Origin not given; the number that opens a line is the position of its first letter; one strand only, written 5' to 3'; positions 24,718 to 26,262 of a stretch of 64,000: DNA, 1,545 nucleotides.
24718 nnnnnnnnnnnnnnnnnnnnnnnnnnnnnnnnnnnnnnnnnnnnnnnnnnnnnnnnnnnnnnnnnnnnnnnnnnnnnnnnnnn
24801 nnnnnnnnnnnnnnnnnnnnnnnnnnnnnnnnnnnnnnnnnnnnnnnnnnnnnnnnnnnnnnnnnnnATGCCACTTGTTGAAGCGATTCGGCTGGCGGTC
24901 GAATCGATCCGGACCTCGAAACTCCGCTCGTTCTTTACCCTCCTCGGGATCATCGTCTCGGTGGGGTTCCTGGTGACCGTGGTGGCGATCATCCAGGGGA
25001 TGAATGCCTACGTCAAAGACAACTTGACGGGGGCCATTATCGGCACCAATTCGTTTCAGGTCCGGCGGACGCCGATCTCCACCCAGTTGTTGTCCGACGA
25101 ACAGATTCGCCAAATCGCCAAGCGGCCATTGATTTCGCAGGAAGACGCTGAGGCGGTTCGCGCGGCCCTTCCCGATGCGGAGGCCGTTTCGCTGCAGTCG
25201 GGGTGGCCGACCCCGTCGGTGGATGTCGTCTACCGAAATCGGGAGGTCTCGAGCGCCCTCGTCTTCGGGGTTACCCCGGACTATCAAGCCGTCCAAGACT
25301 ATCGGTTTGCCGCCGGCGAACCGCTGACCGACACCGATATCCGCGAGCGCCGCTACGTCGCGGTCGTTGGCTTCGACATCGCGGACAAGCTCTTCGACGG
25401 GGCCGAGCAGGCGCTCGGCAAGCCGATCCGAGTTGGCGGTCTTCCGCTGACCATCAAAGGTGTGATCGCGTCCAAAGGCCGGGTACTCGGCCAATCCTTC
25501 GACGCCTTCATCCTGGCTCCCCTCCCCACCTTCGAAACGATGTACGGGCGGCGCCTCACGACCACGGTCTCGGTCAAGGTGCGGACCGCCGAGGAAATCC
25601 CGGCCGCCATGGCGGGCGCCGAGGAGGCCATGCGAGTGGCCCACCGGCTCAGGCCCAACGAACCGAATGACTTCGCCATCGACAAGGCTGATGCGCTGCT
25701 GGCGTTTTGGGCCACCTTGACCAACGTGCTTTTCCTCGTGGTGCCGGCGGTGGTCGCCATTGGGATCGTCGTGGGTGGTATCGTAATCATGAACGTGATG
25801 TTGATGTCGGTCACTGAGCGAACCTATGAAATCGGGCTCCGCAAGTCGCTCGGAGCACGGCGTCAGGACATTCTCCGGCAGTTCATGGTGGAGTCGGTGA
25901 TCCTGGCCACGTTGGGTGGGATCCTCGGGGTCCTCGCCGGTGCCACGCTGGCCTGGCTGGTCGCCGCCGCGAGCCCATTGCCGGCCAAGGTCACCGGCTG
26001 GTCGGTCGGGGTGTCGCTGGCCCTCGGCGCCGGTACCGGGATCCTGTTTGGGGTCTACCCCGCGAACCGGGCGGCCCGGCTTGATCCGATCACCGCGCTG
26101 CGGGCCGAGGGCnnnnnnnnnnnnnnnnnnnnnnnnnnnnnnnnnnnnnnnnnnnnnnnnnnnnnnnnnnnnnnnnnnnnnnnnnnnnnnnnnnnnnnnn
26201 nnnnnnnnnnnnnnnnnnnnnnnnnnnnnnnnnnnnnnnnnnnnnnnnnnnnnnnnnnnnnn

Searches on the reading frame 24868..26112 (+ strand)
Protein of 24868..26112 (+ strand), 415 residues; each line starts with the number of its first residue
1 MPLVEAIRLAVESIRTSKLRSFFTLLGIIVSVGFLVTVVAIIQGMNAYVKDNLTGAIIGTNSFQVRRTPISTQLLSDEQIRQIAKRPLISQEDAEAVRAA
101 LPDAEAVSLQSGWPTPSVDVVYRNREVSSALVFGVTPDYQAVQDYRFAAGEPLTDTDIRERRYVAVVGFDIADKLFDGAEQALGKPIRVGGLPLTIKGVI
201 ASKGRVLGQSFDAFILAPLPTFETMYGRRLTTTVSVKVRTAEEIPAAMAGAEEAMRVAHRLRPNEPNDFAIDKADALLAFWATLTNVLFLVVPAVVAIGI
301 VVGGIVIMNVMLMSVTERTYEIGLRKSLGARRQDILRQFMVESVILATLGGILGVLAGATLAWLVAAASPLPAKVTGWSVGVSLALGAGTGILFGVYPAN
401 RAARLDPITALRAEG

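Call 98: search_protein_families(library=pfam, proteins=[window:24868-26112:+], max_evalue=0.001)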
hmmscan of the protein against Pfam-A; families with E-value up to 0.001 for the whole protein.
window:24868-26112:+ (415 aa): 2 families
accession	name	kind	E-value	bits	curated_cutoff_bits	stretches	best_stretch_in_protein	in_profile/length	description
PF12704.14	MacB_PCD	-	2e-37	129.9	27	1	21-252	1-205/207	MacB-like periplasmic core domain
PF02687.27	FtsX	-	6.5e-22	78.3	25.5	1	295-407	3-120/120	FtsX-like permease C-terminal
